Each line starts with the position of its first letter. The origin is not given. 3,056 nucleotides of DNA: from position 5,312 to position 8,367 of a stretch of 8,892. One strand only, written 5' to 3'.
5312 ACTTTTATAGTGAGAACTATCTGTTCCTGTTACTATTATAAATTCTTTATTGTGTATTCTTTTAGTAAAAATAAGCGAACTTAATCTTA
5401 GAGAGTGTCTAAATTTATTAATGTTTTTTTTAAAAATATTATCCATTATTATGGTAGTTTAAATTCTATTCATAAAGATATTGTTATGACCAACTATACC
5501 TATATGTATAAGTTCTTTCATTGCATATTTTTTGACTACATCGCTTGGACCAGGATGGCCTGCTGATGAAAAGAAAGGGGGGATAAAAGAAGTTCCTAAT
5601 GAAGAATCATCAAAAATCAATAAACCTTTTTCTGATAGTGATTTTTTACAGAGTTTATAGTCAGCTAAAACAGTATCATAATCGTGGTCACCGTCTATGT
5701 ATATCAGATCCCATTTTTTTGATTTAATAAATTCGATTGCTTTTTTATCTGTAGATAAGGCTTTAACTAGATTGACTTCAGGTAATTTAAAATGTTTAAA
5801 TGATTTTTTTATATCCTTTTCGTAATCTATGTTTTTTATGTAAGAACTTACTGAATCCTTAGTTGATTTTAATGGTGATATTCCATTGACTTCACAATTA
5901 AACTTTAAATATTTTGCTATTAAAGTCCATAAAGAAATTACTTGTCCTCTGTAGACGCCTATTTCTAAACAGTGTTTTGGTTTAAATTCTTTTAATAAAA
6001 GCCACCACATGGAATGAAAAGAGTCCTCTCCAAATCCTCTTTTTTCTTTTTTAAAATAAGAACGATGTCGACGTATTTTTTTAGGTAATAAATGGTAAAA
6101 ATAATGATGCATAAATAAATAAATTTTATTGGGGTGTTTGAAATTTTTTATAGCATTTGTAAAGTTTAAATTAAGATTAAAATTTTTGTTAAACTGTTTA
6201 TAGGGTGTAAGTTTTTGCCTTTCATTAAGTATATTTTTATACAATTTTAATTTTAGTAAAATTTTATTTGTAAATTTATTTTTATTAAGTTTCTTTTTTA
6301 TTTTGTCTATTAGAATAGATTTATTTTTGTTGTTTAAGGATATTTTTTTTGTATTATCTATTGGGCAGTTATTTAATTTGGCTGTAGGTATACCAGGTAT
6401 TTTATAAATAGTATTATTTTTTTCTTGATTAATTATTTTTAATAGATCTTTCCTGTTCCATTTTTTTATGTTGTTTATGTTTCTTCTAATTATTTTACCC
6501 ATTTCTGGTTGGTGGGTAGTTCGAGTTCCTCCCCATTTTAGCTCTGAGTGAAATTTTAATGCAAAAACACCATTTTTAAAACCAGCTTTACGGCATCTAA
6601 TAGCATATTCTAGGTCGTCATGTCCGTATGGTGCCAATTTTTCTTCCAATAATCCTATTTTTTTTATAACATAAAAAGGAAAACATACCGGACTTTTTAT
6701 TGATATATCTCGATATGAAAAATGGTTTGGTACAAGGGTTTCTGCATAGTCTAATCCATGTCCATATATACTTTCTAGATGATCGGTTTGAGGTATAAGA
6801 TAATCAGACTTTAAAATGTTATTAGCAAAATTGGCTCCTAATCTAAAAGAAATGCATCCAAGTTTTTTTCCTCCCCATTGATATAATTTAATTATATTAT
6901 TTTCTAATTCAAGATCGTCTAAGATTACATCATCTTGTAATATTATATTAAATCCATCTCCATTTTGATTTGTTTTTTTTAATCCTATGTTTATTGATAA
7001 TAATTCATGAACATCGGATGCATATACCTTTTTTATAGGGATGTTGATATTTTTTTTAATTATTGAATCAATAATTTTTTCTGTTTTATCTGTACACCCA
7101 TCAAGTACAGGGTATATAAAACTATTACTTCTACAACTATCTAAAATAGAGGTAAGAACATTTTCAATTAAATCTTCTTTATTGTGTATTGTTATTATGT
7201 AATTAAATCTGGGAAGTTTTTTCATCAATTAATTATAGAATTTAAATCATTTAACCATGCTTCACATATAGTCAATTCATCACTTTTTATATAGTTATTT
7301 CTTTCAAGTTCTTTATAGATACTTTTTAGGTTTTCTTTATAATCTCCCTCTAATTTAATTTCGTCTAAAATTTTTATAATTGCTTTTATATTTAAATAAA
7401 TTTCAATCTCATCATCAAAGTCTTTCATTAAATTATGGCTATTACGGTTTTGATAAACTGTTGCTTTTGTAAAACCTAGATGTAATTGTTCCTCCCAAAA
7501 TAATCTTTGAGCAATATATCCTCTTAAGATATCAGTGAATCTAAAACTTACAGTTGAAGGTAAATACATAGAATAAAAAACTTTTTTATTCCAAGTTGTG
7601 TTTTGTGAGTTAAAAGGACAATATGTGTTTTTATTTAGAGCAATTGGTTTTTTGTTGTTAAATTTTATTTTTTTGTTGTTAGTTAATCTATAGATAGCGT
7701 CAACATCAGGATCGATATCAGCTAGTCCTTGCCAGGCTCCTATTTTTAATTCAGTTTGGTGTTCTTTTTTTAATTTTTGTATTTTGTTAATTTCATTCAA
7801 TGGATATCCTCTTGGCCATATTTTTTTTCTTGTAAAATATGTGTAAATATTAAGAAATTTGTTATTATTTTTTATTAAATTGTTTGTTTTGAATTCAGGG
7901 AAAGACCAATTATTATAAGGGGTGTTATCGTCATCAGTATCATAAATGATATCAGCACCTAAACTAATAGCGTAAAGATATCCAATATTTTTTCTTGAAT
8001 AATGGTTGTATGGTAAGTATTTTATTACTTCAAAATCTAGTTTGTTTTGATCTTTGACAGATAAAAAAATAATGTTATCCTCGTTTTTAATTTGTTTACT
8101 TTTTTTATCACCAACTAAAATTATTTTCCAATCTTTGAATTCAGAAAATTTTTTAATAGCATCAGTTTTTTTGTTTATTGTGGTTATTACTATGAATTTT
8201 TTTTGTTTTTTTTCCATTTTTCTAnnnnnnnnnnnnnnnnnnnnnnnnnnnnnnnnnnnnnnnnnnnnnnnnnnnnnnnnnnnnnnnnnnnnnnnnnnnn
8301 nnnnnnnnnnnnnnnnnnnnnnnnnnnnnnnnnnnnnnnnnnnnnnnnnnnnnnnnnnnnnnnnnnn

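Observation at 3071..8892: Compact ABC-transporter-dependent glycan operon: extended Wzt plus two methyltransferases, with no recognisable WbdD/WbbB-type terminator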

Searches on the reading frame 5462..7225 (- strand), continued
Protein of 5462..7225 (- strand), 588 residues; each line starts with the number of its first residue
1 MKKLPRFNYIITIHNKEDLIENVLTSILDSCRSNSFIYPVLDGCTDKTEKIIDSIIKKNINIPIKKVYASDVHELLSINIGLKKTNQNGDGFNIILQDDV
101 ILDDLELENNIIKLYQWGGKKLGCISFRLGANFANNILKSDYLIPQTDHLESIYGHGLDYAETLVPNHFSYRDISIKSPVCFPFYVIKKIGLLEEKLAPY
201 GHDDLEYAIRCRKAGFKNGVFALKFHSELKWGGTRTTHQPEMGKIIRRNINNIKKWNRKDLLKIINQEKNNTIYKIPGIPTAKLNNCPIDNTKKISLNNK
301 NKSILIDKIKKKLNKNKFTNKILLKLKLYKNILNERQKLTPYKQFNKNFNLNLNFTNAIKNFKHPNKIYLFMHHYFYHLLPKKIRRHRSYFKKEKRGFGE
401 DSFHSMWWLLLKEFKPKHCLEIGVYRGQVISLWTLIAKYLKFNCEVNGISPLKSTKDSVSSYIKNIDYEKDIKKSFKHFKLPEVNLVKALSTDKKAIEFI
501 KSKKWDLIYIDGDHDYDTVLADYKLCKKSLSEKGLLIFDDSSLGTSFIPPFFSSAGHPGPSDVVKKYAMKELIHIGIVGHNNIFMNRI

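Call 93: search_protein_families(library=pfam, proteins=[L093:4139-5359:+, L011:7364-8584:+, L092:3184-4407:+, L092:5406-6407:+, L011:8824-9987:+, L092:8272-9117:+, L092:9181-10485:+], max_evalue=0.01)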
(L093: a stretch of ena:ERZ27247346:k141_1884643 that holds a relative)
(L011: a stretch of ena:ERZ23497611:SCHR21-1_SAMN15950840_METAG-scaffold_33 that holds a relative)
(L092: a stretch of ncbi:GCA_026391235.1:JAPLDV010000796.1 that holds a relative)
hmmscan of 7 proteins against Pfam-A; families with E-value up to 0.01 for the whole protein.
L093:4139-5359:+ (407 aa): 3 families
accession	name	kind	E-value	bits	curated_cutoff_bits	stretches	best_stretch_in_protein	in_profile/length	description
PF13450.12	NAD_binding_8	-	2e-12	47.6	21.9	1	5-66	1-64/68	NAD(P)-binding Rossmann-like domain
PF01593.30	Amino_oxidase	-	2.1e-07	31.1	19.8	1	10-284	1-292/443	Flavin containing amine oxidoreductase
PF01266.30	DAO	-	2.8e-05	24.2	27.9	1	2-35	1-35/353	FAD dependent oxidoreductase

L011:7364-8584:+ (407 aa): 5 families
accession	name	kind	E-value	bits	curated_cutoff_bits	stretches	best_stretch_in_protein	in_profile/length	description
PF01593.30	Amino_oxidase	-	4.7e-12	46.4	19.8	1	11-278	2-286/443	Flavin containing amine oxidoreductase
PF13450.12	NAD_binding_8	-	7.3e-12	45.8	21.9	1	5-67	1-65/68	NAD(P)-binding Rossmann-like domain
PF01266.30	DAO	-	1.2e-09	38.7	27.9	1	2-38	1-38/353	FAD dependent oxidoreductase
PF01946.23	Thi4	-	0.00039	20.2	26.2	1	1-37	18-56/235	Thi4 family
PF02254.24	TrkA_N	-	0.0038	18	23.8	1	3-33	1-32/116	TrkA-N domain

L092:3184-4407:+ (408 aa): 3 families
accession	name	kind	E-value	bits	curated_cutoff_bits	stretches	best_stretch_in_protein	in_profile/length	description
PF00005.33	ABC_tran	-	1.8e-23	84.1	25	1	53-184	1-135/137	ABC transporter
PF13304.12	AAA_21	-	0.00016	22.3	27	1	67-86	3-22/304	AAA domain, putative AbiEii toxin, Type IV TA system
PF13555.12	AAA_29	-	0.0017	18.5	27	1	56-81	15-40/61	P-loop containing region of AAA domain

L092:5406-6407:+ (334 aa): 1 family
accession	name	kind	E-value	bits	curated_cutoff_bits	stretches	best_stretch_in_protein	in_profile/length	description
PF03385.23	STELLO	-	2.4e-06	27.1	27.8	1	233-330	1-101/387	STELLO glycosyltransferases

L011:8824-9987:+ (388 aa): 0 families

L092:8272-9117:+ (282 aa): 0 families

L092:9181-10485:+ (435 aa): 0 families

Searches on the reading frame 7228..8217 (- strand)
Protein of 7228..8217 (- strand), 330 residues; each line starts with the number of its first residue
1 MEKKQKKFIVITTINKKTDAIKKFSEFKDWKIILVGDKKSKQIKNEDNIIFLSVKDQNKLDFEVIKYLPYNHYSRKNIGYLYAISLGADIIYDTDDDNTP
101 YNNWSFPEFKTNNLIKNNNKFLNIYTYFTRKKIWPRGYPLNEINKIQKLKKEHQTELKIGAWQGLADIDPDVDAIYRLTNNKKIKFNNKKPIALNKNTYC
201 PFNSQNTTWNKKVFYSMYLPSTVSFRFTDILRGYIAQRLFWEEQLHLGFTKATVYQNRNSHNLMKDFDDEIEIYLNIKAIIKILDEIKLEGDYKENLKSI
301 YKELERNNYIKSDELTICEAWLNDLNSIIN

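Call 4: search_protein_families(library=pfam, proteins=[window:7228-8217:-], max_evalue=0.01)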
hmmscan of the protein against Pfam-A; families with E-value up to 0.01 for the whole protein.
window:7228-8217:- (330 aa): 1 family
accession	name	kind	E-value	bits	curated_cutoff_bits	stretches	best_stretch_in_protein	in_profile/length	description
PF03385.23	STELLO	-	4.2e-11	42.7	27.8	1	226-328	1-105/387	STELLO glycosyltransferases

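Call 5: find_encoding_contigs(protein=window:7228-8217:-, flank=10000, max_places=6)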
Protein window:7228-8217:- (330 aa): 1 contig read that carries it; 1 place shown.
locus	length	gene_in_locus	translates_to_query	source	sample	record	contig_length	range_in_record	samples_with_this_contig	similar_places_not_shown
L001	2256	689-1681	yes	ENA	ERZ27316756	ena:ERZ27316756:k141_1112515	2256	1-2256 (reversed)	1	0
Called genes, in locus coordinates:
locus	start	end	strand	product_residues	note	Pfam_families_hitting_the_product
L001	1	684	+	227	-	?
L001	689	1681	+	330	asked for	PF03385:STELLO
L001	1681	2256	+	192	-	?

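Call 6: search_protein_families(library=ncbifam, proteins=[window:7228-8217:-], max_evalue=0.01)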
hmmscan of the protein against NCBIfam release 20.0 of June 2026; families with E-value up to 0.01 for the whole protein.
window:7228-8217:- (330 aa): 0 families

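Call 13: list_cluster_members(proteins=[P0037, window:7228-8217:-, window:4673-5446:-, window:3919-4647:-, window:610-2058:+, window:2065-3057:+, P0001, P0038, P0039])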
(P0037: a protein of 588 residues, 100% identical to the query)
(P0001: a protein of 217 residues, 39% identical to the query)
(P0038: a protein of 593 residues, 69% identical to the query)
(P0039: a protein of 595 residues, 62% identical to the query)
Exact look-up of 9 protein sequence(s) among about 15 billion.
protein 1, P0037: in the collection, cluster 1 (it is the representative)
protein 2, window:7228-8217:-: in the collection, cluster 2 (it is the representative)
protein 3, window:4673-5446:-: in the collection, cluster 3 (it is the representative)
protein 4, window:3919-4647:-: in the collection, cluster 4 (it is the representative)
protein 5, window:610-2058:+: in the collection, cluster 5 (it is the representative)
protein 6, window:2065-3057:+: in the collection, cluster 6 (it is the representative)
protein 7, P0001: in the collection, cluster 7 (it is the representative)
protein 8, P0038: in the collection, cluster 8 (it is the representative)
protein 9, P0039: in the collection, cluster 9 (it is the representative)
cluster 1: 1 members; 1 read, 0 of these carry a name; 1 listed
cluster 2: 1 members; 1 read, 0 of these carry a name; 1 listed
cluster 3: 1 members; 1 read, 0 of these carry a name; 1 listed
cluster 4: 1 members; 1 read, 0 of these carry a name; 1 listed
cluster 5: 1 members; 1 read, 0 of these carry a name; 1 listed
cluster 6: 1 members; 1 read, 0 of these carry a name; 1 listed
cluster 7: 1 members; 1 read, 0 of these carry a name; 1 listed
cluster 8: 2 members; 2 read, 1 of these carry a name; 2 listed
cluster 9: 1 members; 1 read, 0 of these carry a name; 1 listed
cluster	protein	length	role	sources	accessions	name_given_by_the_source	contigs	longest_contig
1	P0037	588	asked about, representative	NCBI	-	-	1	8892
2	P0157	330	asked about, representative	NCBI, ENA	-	-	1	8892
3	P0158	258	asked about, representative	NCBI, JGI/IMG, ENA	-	-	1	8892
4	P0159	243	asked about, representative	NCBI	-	-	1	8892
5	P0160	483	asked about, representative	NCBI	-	-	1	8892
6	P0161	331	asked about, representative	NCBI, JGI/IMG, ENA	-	-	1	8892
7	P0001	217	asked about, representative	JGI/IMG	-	-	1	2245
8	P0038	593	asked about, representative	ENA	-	-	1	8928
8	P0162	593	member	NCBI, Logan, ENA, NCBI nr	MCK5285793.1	MAG: class I SAM-dependent methyltransferase [Candidatus Pacebacteria bacterium] | class I SAM-dependent methyltransferase [Candidatus Paceibacterota bacterium]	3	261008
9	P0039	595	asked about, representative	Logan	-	-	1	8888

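Call 66: search_protein_families(library=pfam, proteins=[L008:7727-9007:+, L008:13405-14448:+], max_evalue=0.01)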
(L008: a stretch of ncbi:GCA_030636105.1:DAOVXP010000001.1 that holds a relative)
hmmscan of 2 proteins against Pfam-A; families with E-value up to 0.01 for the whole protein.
L008:7727-9007:+ (427 aa): 5 families
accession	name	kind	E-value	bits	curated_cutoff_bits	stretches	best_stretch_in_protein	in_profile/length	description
PF00005.33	ABC_tran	-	2.4e-22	80.4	25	1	61-192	1-135/137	ABC transporter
PF14524.12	Wzt_C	-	1.3e-05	25.7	30.4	1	278-398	5-130/143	Wzt C-terminal domain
PF13304.12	AAA_21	-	9e-05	23.1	27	1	75-94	3-22/304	AAA domain, putative AbiEii toxin, Type IV TA system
PF13555.12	AAA_29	-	0.00082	19.5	27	1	66-97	17-49/61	P-loop containing region of AAA domain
PF03193.22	RsgA_GTPase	-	0.007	16.6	30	0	54-104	90-139/174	RsgA GTPase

L008:13405-14448:+ (348 aa): 3 families
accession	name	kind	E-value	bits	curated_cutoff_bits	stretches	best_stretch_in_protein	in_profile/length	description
PF00535.33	Glycos_transf_2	-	1.6e-35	122.9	23.3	1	13-171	1-167/168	Glycosyl transferase family 2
PF10111.15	Glyco_tranf_2_2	-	1.1e-14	55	27.3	1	13-213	1-221/276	Glycosyltransferase like family 2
PF13641.12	Glyco_tranf_2_3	-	2.6e-11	44.4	27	1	10-192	1-195/230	Glycosyltransferase like family 2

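Call 71: search_solved_structures(query=window:7228-8217:-, max_evalue=1)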
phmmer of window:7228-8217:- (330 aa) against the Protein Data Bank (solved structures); distinct sequences matched with E-value up to 1: 5.
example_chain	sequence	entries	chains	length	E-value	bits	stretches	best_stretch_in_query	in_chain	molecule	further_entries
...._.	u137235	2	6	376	4.4e-18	69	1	62-303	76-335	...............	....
7xpr_A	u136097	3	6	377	4.4e-18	69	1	62-303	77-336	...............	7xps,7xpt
8hl8_A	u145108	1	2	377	1.1e-17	67.7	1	62-303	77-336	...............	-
7xpu_A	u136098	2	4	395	1.4e-17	67.4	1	62-303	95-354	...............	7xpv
7x45_A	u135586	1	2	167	0.42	13.2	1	278-326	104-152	Interferon gamma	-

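Call 77: search_solved_structures(query=window:7228-8217:-, max_evalue=0.001, show_alignments=1)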
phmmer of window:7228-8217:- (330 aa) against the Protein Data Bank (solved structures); distinct sequences matched with E-value up to 0.001: 4.
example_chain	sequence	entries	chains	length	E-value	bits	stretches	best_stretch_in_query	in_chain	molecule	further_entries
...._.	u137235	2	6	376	4.4e-18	69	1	62-303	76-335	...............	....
7xpr_A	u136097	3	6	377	4.4e-18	69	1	62-303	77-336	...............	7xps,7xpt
8hl8_A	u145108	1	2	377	1.1e-17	67.7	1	62-303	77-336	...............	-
7xpu_A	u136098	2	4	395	1.4e-17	67.4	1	62-303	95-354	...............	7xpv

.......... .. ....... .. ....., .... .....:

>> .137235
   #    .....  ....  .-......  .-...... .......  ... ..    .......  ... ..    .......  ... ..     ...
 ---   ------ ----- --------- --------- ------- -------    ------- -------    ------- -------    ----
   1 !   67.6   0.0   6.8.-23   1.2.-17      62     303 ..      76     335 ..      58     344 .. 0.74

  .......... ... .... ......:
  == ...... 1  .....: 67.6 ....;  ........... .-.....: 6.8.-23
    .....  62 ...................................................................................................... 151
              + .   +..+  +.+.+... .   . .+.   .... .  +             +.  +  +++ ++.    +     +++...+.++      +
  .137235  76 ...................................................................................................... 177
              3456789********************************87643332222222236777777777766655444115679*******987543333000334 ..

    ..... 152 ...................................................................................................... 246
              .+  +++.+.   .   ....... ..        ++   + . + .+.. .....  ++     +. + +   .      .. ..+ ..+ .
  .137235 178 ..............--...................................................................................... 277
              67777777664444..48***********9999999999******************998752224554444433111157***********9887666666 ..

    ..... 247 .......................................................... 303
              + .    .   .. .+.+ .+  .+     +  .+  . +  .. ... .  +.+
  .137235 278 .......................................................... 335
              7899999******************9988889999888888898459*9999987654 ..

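Call 81: search_protein_families(library=pfam, proteins=[window:7228-8217:-], max_evalue=1)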
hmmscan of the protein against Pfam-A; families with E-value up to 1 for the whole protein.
window:7228-8217:- (330 aa): 1 family
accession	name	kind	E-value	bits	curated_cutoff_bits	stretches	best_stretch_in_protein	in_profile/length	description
PF03385.23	STELLO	-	4.2e-11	42.7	27.8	1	226-328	1-105/387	STELLO glycosyltransferases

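Call 94: search_protein_representatives(protein=window:7228-8217:-)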
Query: 330 residues. Proteins with E-value up to 0.001 (for the whole library): 3697; up to 1e-10: 2456; up to 1e-30: 1017. The best 150 are listed.
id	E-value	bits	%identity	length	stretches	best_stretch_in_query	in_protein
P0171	3.0e-124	431.1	55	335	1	2-329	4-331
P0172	9.2e-120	416.4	55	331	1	6-330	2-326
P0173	5.0e-103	361.3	36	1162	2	5-325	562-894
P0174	9.1e-94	330.9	50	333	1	5-328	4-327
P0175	1.1e-92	327.4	48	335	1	6-326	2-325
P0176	7.0e-92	324.7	46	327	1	6-326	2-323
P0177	6.0e-90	318.4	49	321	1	9-328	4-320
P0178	8.5e-90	317.9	46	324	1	7-326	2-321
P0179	8.6e-90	317.9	45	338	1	5-328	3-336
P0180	1.4e-89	317.2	53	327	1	9-326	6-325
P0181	2.0e-88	313.4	49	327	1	6-326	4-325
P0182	2.3e-88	313.2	47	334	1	5-325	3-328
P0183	3.3e-87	309.4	46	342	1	6-328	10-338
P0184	1.1e-85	304.4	46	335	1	6-327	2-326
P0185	1.8e-85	303.6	47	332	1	6-327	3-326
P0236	7.5e-71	255.6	47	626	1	6-323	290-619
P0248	2.2e-69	250.8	42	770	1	6-328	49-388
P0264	2.3e-67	244.2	41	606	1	9-329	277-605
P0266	6.0e-67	242.8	46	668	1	6-323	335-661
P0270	1.3e-66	241.7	43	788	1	7-327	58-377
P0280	1.1e-65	238.7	40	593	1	5-327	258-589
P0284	1.5e-65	238.2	44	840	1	5-322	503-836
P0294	3.0e-64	233.9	41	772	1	6-327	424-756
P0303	1.6e-63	231.5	41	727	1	4-327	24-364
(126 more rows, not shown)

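Call 95: search_protein_families(library=pfam, proteins=[P0173, P0236, P0264, P0266, P0248, P0270, P0284, P0294, P0303, P0280], max_evalue=0.001)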
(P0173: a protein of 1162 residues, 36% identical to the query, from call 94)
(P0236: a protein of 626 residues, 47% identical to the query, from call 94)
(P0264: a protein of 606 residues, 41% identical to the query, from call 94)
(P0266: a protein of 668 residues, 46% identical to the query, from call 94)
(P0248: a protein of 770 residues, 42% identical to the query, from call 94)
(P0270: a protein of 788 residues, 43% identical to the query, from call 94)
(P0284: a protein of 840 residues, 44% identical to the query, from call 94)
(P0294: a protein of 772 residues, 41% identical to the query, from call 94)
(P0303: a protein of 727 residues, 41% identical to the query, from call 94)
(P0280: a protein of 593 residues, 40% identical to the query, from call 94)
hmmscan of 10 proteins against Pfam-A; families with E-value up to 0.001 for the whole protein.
P0173 (1162 aa): 1 family
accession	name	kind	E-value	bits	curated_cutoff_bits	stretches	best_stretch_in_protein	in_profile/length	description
PF03385.23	STELLO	-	1.7e-23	83.5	27.8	2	792-898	1-106/387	STELLO glycosyltransferases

P0236 (626 aa): 1 family
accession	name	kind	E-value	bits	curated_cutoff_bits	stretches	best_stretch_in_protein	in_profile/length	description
PF03385.23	STELLO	-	0.00012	21.5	27.8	1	523-583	1-61/387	STELLO glycosyltransferases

P0264 (606 aa): 1 family
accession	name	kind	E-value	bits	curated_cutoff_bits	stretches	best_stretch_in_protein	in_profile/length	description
PF03385.23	STELLO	-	5.7e-09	35.7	27.8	1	499-602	1-103/387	STELLO glycosyltransferases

P0266 (668 aa): 2 families
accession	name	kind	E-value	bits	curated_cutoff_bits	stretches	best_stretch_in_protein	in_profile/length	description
PF03385.23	STELLO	-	1.2e-10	41.2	27.8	1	565-661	1-100/387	STELLO glycosyltransferases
PF13704.12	Glyco_tranf_2_4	-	0.0001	23.2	27.5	1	66-152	2-87/98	Glycosyl transferase family 2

P0248 (770 aa): 2 families
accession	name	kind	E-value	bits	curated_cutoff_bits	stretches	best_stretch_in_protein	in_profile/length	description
PF03385.23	STELLO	-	1.9e-22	80.1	27.8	1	283-417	1-136/387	STELLO glycosyltransferases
PF10250.15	O-FucT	-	4.5e-09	36.8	31.5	1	437-702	1-310/326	GDP-fucose protein O-fucosyltransferase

P0270 (788 aa): 1 family
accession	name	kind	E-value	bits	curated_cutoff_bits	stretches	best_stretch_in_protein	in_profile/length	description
PF03385.23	STELLO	-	3.9e-20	72.5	27.8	1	281-380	1-107/387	STELLO glycosyltransferases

P0284 (840 aa): 2 families
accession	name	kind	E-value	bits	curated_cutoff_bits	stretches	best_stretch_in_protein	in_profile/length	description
PF03567.20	Sulfotransfer_2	-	3.9e-13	50.5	22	1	55-236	11-251/252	Sulfotransferase family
PF03385.23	STELLO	-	6.2e-05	22.4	27.8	1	740-836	1-99/387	STELLO glycosyltransferases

P0294 (772 aa): 2 families
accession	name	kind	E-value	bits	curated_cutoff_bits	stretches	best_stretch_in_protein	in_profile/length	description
PF03385.23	STELLO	-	3.2e-18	66.2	27.8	1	654-762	1-110/387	STELLO glycosyltransferases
PF01762.27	Galactosyl_T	-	1.2e-05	25.6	23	0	47-91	2-55/195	Galactosyltransferase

P0303 (727 aa): 1 family
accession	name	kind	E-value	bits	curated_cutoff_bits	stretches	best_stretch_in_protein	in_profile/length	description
PF03385.23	STELLO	-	4e-52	177.8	27.8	2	262-406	1-146/387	STELLO glycosyltransferases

P0280 (593 aa): 2 families
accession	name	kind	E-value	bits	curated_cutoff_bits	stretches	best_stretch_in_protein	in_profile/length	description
PF00535.33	Glycos_transf_2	-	2.9e-18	66.8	23.3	1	26-190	2-164/168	Glycosyl transferase family 2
PF03385.23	STELLO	-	7.7e-12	45.2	27.8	1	485-590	1-105/387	STELLO glycosyltransferases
